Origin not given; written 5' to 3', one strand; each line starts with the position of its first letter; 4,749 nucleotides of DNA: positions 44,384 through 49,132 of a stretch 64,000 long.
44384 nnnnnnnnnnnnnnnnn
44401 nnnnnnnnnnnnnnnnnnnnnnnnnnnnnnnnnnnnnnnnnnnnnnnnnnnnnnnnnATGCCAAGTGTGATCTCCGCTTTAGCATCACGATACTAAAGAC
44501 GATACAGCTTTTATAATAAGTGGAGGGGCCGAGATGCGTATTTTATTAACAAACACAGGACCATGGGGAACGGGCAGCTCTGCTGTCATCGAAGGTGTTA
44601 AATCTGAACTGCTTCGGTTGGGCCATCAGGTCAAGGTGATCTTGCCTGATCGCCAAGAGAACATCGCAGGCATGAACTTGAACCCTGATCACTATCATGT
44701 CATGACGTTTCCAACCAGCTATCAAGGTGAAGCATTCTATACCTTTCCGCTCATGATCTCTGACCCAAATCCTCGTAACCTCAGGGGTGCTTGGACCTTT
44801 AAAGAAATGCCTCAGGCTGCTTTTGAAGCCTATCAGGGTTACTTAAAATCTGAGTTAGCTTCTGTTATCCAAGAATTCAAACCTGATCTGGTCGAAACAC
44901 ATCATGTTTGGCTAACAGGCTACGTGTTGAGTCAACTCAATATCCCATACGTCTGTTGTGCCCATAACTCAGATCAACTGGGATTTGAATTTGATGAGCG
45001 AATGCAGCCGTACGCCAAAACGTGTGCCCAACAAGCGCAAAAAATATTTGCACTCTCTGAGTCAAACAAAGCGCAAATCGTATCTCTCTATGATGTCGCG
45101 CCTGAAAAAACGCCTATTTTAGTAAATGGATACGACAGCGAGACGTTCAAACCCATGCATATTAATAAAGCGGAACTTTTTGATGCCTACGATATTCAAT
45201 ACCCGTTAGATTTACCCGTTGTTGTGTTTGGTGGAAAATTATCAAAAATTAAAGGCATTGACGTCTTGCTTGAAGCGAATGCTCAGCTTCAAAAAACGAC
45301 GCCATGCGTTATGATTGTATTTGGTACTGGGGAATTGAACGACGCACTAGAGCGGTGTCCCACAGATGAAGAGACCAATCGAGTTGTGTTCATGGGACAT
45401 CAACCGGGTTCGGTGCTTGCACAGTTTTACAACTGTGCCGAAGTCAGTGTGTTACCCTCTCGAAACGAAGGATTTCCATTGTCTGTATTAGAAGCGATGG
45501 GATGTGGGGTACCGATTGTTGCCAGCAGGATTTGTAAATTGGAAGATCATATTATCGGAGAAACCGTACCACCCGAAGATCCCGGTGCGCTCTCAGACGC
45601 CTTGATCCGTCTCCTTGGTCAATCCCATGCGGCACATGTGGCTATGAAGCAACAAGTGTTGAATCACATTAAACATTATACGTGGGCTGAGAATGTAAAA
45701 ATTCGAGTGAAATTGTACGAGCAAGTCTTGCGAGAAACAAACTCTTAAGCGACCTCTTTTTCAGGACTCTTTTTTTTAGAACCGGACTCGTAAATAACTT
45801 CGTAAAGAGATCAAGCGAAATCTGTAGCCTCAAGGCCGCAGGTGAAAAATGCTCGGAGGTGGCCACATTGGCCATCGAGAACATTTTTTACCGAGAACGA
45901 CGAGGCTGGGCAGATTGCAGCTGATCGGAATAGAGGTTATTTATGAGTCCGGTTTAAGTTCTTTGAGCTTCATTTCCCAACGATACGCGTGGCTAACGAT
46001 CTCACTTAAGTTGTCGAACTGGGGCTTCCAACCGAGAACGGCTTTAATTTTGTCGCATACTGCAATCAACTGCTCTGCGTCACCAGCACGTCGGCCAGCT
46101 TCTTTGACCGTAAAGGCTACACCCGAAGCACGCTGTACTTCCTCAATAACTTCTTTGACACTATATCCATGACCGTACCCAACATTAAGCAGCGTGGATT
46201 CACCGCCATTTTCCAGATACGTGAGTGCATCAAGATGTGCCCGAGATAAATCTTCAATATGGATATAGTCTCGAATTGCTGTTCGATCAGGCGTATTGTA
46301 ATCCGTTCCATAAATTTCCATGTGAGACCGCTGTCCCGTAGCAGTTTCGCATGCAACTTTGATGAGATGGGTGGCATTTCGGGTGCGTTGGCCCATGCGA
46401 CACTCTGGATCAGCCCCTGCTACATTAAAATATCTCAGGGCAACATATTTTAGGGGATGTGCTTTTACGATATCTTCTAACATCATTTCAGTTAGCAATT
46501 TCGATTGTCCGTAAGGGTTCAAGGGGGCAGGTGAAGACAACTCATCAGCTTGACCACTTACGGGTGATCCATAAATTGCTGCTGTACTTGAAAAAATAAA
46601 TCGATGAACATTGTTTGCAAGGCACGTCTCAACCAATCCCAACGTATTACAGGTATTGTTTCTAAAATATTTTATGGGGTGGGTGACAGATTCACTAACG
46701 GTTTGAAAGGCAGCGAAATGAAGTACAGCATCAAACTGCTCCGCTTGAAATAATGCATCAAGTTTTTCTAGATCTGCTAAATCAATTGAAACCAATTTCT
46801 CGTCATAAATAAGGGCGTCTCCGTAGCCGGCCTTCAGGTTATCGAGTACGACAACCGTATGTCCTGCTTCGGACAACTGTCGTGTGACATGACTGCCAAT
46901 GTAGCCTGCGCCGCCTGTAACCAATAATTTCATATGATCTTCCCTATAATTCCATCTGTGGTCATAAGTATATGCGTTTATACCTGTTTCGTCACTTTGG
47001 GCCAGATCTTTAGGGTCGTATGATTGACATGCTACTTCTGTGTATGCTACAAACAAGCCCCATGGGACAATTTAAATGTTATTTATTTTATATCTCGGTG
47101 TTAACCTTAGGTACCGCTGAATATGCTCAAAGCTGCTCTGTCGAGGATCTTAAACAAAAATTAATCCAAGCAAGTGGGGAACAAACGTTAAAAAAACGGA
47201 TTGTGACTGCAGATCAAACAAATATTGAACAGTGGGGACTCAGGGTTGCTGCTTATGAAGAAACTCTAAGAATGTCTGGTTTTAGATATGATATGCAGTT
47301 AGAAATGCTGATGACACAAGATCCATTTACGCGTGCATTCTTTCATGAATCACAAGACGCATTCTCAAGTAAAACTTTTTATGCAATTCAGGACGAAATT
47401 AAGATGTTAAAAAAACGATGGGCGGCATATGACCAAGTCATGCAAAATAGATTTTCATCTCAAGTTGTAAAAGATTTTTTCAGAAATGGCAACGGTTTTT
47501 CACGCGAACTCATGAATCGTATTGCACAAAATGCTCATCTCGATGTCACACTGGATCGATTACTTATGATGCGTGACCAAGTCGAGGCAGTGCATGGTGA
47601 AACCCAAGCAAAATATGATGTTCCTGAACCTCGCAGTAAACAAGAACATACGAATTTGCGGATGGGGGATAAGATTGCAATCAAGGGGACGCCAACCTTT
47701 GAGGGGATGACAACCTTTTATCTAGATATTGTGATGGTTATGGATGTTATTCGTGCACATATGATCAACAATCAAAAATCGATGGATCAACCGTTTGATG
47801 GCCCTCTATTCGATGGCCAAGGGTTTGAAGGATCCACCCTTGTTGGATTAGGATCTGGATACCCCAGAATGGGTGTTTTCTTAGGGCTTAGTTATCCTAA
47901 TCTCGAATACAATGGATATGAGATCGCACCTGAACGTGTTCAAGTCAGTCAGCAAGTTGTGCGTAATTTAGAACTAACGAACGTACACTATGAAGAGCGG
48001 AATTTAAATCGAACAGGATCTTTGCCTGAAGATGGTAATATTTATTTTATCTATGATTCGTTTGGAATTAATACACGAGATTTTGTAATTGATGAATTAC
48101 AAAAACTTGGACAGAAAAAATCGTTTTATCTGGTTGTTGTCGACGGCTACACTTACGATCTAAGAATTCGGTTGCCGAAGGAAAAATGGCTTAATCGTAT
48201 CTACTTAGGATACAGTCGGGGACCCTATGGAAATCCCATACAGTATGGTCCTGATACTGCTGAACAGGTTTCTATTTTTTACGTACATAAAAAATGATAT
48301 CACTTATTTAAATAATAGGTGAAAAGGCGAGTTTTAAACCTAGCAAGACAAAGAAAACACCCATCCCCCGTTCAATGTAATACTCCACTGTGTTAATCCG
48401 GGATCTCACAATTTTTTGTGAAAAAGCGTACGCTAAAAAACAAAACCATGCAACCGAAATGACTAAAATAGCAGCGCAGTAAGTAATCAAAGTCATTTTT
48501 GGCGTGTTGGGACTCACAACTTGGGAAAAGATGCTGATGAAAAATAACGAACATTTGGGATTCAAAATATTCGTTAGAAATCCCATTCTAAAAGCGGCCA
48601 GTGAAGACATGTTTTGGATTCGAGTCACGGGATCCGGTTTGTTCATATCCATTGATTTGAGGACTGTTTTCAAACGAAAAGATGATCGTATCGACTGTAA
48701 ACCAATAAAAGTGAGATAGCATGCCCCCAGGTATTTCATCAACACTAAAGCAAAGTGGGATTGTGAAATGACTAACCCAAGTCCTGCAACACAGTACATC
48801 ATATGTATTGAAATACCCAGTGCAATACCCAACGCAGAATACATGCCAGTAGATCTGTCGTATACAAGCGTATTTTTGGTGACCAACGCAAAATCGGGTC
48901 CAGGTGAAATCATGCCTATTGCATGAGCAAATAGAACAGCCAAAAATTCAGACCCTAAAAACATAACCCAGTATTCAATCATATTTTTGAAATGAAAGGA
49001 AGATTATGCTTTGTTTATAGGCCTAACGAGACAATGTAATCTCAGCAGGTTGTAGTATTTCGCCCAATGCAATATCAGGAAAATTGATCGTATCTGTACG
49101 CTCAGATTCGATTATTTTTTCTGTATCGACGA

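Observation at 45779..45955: MITE-like family A: ~180-bp element with 20-bp TIRs, covarying between its two copies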

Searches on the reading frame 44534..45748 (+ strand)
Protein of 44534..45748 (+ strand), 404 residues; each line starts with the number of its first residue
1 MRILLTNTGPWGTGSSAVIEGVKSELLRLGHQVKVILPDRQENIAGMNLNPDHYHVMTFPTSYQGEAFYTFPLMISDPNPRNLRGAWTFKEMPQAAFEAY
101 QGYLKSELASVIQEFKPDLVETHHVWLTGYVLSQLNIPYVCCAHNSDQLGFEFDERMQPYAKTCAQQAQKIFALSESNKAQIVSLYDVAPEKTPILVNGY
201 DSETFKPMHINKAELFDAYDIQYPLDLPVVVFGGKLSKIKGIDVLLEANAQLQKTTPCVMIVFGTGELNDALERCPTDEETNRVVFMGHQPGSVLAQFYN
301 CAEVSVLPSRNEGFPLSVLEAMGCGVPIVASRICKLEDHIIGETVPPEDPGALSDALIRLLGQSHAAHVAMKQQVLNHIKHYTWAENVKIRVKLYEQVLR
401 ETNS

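Call 10: search_protein_families(library=pfam, proteins=[window:44534-45748:+])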
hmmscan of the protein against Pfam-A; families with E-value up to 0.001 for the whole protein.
window:44534-45748:+ (404 aa): 6 families
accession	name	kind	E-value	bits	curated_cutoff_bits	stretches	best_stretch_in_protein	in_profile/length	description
PF13692.12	Glyco_trans_1_4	-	5e-28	98.6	27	1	228-361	2-140/142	Glycosyl transferases group 1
PF00534.26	Glycos_transf_1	-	5.5e-24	85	26.4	1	225-364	13-159/172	Glycosyl transferases group 1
PF13439.12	Glyco_transf_4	-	1.2e-13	51.9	28.5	1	14-203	3-169/170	Glycosyltransferase Family 4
PF20706.3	GT4-conflict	-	4.1e-09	36.3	26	1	230-348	200-327/385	Family 4 Glycosyltransferase in conflict systems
PF13579.12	Glyco_trans_4_4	-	1e-08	36.1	29.7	1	13-198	1-157/158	Glycosyl transferase 4-like domain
PF13524.12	Glyco_trans_1_2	-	0.00055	20.3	25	1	280-387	27-138/144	Glycosyl transferase-like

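Call 15: find_encoding_contigs(protein=window:44534-45748:+, flank=10000, max_places=10)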
Protein window:44534-45748:+ (404 aa): 1 contig read that carries it; 1 place shown.
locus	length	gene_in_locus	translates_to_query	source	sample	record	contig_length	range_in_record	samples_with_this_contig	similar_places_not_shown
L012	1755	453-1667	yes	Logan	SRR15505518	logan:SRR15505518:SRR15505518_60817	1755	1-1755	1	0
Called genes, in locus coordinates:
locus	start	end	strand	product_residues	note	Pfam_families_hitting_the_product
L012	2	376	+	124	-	?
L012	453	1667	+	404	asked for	PF13439:Glyco_transf_4, PF13579:Glyco_trans_4_4, PF20706:GT4-conflict, PF00534:Glycos_transf_1, PF13692:Glyco_trans_1_4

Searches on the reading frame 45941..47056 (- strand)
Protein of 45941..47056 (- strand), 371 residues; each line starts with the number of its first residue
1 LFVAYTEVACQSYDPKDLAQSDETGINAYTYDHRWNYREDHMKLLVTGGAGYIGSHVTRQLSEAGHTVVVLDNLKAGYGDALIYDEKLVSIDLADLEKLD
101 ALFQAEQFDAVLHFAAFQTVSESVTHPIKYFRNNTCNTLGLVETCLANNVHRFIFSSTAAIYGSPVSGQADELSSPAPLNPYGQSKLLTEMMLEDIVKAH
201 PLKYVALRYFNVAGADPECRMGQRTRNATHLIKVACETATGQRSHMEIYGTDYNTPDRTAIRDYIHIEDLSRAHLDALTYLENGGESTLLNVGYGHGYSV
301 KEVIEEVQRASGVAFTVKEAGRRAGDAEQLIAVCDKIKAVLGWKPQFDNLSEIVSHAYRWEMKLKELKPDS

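Call 10: search_protein_families(library=pfam, proteins=[window:45941-47056:-])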
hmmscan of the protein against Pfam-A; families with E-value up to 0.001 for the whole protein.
window:45941-47056:- (371 aa): 8 families
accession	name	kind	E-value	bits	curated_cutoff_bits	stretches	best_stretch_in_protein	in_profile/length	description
PF01370.27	Epimerase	-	1.8e-52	178.6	20.9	1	45-293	2-240/240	NAD dependent epimerase/dehydratase family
PF16363.11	GDP_Man_Dehyd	-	1e-46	160.4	27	1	45-347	1-323/332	GDP-mannose 4,6 dehydratase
PF04321.23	RmlD_sub_bind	-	2.5e-18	66.6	27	1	42-200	1-143/287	RmlD substrate binding domain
PF02719.21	Polysacc_synt_2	-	2.6e-14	53.5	20.2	1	44-215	1-174/293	Polysaccharide biosynthesis protein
PF01073.25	3Beta_HSD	-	5.3e-12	45.8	22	1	45-245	1-213/280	3-beta hydroxysteroid dehydrogenase/isomerase family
PF13460.12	NAD_binding_10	-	1.5e-09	38.4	27.2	1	48-209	1-143/184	NAD(P)H-binding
PF07993.18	NAD_binding_4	-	2.4e-07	30.6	20.1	1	103-239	84-233/258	Male sterility protein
PF05368.20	NmrA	-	0.00021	21.4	27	1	43-159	4-108/298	NmrA-like family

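Call 17: find_homologous_proteins(query=window:45944-46933:-, max_evalue=1e-60)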
Query seq(330 aa) (330 aa): 7951 proteins with E <= 1e-60 among 8000 candidates; the best 120 are listed.
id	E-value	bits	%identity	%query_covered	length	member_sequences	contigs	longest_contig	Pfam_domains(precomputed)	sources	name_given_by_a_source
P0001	1.2e-218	743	100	100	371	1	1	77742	PF04321.24,PF16363.12,PF02719.22,PF01073.26,PF07993.19,PF13460.13,PF01370.28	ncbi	-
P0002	7.0e-129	448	63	98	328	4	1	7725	PF04321.24,PF16363.12,PF02719.22,PF05368.20,PF01073.26,PF07993.19,PF13460.13,PF01370.28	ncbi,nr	ncbi:MAG: UDP-glucose 4-epimerase GalE [Desulfuromonadaceae bacterium]|nr:UDP-glucose 4-epimerase Ga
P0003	4.6e-128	445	62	98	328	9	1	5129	PF04321.24,PF16363.12,PF02719.22,PF05368.20,PF01073.26,PF07993.19,PF13460.13,PF01370.28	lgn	-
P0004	1.5e-127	443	63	97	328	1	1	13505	PF04321.24,PF16363.12,PF02719.22,PF05368.20,PF01073.26,PF07993.19,PF13460.13,PF01370.28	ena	-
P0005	2.1e-127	443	63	98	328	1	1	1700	PF04321.24,PF16363.12,PF02719.22,PF05368.20,PF01073.26,PF07993.19,PF13460.13,PF01370.28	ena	-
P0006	3.6e-127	442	63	97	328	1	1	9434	PF04321.24,PF16363.12,PF02719.22,PF05368.20,PF01073.26,PF07993.19,PF13460.13,PF01370.28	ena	-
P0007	6.5e-127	441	63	98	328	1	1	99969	PF04321.24,PF16363.12,PF02719.22,PF05368.20,PF01073.26,PF07993.19,PF13460.13,PF01370.28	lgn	-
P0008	6.7e-127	441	63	97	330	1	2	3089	PF04321.24,PF16363.12,PF02719.22,PF05368.20,PF01073.26,PF07993.19,PF13460.13,PF01370.28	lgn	-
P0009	6.9e-127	441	62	97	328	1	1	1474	PF04321.24,PF16363.12,PF02719.22,PF05368.20,PF01073.26,PF07993.19,PF13460.13,PF01370.28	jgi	jgi:UDP-glucose 4-epimerase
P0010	1.1e-126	441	62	97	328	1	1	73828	PF04321.24,PF16363.12,PF02719.22,PF05368.20,PF01073.26,PF07993.19,PF13460.13,PF01370.28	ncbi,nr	ncbi:MAG: UDP-glucose 4-epimerase GalE [Desulfuromonadaceae bacterium]|nr:UDP-glucose 4-epimerase Ga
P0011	1.1e-126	441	62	98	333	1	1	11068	PF04321.24,PF16363.12,PF02719.22,PF05368.20,PF01073.26,PF07993.19,PF13460.13,PF01370.28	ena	-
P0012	1.3e-126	440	63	97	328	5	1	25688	PF04321.24,PF16363.12,PF02719.22,PF05368.20,PF01073.26,PF07993.19,PF13460.13,PF01370.28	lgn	-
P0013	1.8e-126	440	62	97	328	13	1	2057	PF04321.24,PF16363.12,PF02719.22,PF05368.20,PF01073.26,PF07993.19,PF13460.13,PF01370.28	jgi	jgi:UDP-glucose 4-epimerase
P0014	1.9e-126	440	63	97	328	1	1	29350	PF04321.24,PF16363.12,PF02719.22,PF05368.20,PF01073.26,PF07993.19,PF13460.13,PF01370.28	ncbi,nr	ncbi:MAG: UDP-glucose 4-epimerase GalE [Geobacter sp.]|nr:UDP-glucose 4-epimerase GalE [Geobacter sp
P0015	2.1e-126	440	62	98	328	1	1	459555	PF04321.24,PF16363.12,PF02719.22,PF05368.20,PF01073.26,PF07993.19,PF13460.13,PF01370.28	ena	-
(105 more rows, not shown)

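Call 18: find_encoding_contigs(protein=P0001, flank=10000, max_places=10)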
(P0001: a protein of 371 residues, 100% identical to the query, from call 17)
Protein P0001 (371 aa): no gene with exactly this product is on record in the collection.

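Call 83: find_encoding_contigs(protein=P0121, flank=10000, max_places=5)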
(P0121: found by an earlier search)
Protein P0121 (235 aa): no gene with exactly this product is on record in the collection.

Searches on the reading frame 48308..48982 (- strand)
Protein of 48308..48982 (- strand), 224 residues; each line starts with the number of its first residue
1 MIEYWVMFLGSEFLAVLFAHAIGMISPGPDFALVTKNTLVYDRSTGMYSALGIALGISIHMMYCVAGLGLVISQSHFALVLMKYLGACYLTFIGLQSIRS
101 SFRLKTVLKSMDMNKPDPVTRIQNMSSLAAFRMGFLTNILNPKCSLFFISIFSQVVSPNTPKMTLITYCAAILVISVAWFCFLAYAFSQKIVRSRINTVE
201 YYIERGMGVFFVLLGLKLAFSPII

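Call 40: search_protein_families(library=pfam, proteins=[window:48308-48982:-], max_evalue=0.00001)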
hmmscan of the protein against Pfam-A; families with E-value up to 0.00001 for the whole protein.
window:48308-48982:- (224 aa): 1 family
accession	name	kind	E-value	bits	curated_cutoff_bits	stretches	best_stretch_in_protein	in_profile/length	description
PF01810.24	LysE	-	6.4e-35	120.8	25.6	1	22-220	2-191/193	LysE type translocator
